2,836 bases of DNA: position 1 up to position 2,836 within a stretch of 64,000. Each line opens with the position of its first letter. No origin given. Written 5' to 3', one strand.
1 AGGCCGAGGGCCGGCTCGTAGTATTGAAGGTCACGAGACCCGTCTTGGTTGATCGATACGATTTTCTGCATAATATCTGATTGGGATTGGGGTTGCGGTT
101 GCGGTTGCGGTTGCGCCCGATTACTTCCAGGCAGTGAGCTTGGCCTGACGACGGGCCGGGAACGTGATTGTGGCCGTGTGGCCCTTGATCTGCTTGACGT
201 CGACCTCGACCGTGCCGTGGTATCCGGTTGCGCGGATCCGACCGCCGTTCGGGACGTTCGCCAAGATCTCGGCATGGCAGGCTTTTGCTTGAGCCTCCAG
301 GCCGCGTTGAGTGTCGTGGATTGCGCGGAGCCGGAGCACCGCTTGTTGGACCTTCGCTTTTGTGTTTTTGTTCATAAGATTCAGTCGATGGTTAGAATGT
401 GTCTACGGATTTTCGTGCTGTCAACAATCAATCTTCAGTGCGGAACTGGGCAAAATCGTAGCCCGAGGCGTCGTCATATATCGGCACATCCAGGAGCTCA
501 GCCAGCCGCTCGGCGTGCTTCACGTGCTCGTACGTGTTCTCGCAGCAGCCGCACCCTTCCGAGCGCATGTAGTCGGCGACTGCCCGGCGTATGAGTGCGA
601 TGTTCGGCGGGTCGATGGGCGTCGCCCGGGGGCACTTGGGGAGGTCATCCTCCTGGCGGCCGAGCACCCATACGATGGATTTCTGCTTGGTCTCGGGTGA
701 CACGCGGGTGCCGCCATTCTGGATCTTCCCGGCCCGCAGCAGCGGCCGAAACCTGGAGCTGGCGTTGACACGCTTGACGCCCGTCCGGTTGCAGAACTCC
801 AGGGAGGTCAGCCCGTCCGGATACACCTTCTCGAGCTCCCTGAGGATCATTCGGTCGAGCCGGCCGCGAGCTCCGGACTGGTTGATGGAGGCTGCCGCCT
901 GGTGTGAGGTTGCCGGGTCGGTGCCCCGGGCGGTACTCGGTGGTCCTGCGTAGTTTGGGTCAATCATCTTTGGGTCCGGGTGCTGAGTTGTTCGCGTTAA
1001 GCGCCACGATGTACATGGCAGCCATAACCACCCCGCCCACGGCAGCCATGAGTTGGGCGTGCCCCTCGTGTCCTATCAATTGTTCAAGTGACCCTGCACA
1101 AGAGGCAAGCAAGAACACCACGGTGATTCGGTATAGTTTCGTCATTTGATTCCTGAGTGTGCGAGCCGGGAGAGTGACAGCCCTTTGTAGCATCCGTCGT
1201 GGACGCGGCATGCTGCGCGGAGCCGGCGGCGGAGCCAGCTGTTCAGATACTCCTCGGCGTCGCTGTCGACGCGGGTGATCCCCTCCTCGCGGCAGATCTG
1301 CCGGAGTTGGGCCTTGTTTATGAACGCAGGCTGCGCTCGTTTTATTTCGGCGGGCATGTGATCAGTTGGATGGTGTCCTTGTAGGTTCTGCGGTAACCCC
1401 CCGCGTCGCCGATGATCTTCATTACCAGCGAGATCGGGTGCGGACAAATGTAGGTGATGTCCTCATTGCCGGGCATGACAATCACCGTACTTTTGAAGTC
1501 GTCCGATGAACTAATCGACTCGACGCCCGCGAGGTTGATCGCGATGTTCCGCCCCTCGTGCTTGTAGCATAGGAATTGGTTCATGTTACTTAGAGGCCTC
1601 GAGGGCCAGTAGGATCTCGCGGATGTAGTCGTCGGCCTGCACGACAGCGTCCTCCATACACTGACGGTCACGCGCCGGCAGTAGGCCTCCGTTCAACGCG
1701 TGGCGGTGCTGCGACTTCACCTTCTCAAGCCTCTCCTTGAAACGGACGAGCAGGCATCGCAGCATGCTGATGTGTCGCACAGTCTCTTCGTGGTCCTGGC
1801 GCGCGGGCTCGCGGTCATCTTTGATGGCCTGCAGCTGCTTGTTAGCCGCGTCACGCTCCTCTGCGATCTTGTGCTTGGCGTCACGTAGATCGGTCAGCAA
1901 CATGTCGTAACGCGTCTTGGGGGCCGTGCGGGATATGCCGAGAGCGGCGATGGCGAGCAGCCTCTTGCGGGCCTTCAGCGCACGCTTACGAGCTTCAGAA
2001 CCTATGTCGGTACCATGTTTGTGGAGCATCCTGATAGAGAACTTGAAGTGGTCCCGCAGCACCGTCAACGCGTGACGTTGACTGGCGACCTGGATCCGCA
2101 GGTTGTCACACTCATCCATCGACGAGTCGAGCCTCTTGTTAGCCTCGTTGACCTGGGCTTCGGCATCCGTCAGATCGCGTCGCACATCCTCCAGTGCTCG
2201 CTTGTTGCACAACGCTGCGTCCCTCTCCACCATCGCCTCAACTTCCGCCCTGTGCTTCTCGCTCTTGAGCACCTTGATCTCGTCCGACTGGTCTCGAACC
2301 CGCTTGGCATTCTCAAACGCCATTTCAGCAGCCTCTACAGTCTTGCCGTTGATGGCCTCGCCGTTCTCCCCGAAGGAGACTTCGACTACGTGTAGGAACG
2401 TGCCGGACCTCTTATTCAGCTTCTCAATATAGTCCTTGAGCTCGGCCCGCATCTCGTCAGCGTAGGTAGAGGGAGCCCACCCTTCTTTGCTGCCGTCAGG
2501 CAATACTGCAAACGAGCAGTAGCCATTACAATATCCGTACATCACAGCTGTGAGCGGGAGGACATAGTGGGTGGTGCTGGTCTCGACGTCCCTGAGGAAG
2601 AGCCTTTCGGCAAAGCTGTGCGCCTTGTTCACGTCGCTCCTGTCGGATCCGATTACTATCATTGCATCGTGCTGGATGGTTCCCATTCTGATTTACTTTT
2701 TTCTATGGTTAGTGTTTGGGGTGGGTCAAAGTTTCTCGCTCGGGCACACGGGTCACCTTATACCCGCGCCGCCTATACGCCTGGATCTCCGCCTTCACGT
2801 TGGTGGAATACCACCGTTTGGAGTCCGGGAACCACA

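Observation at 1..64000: Strongly over-represented 10-mer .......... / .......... scattered through genes and intergenic DNA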

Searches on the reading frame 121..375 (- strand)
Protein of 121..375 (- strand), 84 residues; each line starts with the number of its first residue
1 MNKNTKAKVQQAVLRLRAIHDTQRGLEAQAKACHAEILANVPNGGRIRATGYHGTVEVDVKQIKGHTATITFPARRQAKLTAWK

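Call 104: search_protein_families(library=pfam, alignment_id=A2, max_evalue=0.001)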
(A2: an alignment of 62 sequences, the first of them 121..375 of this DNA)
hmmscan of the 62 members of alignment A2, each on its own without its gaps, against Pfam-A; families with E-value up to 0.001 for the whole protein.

A. member 1, window:121-375:- (84 aa): 0 families

B. families by the number of members that match (of 62 scanned): 25 families
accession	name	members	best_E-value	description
PF17236.8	SU10_MCP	1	2.6e-28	SU10 major capsid protein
PF18909.5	dGTP_diPhyd_N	1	3.1e-26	dATP/dGTP diphosphohydrolase, N-terminal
PF23899.1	SU10_portal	1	1.6e-21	Phage SU10 portal protein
PF10926.14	DUF2800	1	1.1e-18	Protein of unknown function (DUF2800)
PF01145.31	Band_7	1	2.3e-17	SPFH domain / Band 7 family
PF02945.21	Endonuclease_7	1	2.3e-16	Recombination endonuclease VII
PF00535.33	Glycos_transf_2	1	3.1e-16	Glycosyl transferase family 2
PF03237.21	Terminase_6N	1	5.8e-13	Terminase large subunit, T4likevirus-type, N-terminal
PF24175.2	SU10_adaptor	1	1.1e-12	SU10 adaptor protein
PF00476.26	DNA_pol_A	1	1.4e-11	DNA polymerase family A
PF00271.37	Helicase_C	1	1e-10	Helicase conserved C-terminal domain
PF13641.12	Glyco_tranf_2_3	1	1.4e-10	Glycosyltransferase like family 2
PF04466.19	Terminase_3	1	2.1e-10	Phage terminase large subunit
PF21722.4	Gly_rich_2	1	1.2e-09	Glycine-rich domain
PF06941.18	NT5C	1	4.1e-08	5' nucleotidase, deoxy (Pyrimidine), cytosolic type C protein (NT5C)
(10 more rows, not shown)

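Call 105: search_protein_families(library=padloc, alignment_id=A2, max_evalue=0.001)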
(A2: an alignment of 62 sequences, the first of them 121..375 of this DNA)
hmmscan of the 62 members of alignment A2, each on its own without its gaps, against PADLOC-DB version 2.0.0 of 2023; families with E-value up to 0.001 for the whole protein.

A. member 1, window:121-375:- (84 aa): 0 families

B. families by the number of members that match (of 62 scanned): 7 families
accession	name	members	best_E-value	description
PDLC00938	Cas3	1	1.9e-06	CRISPR-associated helicase Cas3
PDLC01252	Cas3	1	3.2e-06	CAS-I; effector_G3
PDLC03816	RTasPolA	1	1.6e-05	DRT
PDLC03494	REase_II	1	4.6e-05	Type II restriction enzyme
PDLC02845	DpdE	1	0.0001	DpdE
PDLC02707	PbeA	1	0.00015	PbeA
PDLC02500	BrxHI|BrxHII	1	0.00049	BrxHI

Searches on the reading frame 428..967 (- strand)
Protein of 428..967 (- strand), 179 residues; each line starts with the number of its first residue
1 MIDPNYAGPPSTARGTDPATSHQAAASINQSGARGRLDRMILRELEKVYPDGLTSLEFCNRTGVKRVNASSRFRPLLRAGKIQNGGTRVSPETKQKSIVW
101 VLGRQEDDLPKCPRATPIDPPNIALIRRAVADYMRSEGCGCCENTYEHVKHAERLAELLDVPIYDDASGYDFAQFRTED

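Call 37: search_protein_families(library=phrogs, proteins=[window:428-967:-], max_evalue=0.001)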
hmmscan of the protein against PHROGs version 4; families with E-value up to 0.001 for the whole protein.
window:428-967:- (179 aa): 2 families
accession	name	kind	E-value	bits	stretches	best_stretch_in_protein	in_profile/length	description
phrog_1123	-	unknown function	1.7e-10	41.7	1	11-105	8-99/112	-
phrog_18663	-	unknown function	5.9e-09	37.3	1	12-84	9-80/113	-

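Call 40: search_protein_families(library=pfam, proteins=[window:428-967:-], max_evalue=0.01)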
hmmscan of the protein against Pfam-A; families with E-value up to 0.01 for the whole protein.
window:428-967:- (179 aa): 1 family
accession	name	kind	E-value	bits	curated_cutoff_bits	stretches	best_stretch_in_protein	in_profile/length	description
PF12840.13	HTH_20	-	0.0041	17.5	27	0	39-80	7-46/51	Helix-turn-helix domain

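Call 63: find_encoding_contigs(protein=window:428-967:-, flank=10000, max_places=1)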
Protein window:428-967:- (179 aa): 5 contigs read that carry it; 1 place shown.
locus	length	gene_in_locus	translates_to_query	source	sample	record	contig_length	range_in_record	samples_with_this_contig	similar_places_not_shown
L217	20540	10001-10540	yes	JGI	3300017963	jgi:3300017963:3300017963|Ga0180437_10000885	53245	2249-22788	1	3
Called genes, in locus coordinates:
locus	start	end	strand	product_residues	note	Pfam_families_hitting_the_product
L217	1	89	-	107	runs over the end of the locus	-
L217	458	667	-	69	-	-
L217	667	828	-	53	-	-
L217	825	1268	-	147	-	-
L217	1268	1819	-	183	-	PF01145:Band_7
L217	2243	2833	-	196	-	-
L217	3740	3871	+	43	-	-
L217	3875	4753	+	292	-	-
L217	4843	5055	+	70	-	-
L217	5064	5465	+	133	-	-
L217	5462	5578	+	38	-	-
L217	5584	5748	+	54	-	-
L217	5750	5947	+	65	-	-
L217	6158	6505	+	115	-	-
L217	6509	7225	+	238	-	-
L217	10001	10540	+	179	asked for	-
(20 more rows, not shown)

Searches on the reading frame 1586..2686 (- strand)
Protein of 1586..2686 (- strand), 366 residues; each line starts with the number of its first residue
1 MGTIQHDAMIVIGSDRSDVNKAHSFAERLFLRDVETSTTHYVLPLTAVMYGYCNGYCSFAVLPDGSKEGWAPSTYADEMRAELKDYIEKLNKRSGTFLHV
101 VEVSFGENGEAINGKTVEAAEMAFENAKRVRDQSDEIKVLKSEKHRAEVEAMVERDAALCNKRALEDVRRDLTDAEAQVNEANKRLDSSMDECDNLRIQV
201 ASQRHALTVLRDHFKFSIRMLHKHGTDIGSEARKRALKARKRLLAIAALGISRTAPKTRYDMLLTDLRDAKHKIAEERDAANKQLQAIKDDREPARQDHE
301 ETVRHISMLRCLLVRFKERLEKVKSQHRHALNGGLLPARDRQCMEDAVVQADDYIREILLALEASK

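Call 37: search_protein_families(library=phrogs, proteins=[window:1586-2686:-], max_evalue=0.001)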
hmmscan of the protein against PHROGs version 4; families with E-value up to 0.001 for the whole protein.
window:1586-2686:- (366 aa): 1 family
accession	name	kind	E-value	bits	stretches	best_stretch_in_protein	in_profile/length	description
phrog_11375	-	unknown function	2.5e-18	67.4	1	1-110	1-99/116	-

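Call 39: search_protein_families(library=pfam, proteins=[window:1586-2686:-], max_evalue=0.01)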
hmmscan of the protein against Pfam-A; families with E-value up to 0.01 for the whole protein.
window:1586-2686:- (366 aa): 1 family
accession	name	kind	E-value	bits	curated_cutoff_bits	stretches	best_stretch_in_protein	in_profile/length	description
PF02399.21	Herpes_ori_bp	-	0.00017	20.3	20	1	143-278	639-776/820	Origin of replication binding protein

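Call 60: find_encoding_contigs(protein=window:1586-2686:-, flank=10000, max_places=1)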
Protein window:1586-2686:- (366 aa): no gene with exactly this product is on record in the collection.

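Call 97: search_solved_structures(query=window:1586-2686:-, max_evalue=1)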
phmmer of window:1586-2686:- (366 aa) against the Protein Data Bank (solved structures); distinct sequences matched with E-value up to 1: 7.
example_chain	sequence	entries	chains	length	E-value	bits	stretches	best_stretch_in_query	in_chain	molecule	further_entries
4chj_A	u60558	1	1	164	0.19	14.2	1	102-173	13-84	IMC SUB-COMPARTMENT PROTEIN ISP3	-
8csh_D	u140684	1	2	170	0.54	12.7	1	98-190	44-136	Par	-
4b6x_A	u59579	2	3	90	0.56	12.7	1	154-212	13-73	AVIRULENCE PROTEIN | Avirulence protein,Avirulence protein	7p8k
6o7v_a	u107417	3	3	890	0.69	12.3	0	67-101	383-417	V-type proton ATPase subunit a, Golgi isoform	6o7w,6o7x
6o7u_a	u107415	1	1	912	0.72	12.3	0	67-101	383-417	V-type proton ATPase subunit a, Golgi isoform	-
1ruw_A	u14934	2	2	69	0.74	12.3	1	58-77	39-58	Myosin-3 isoform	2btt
1va7_A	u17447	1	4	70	0.78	12.2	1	58-77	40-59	Myosin-3 isoform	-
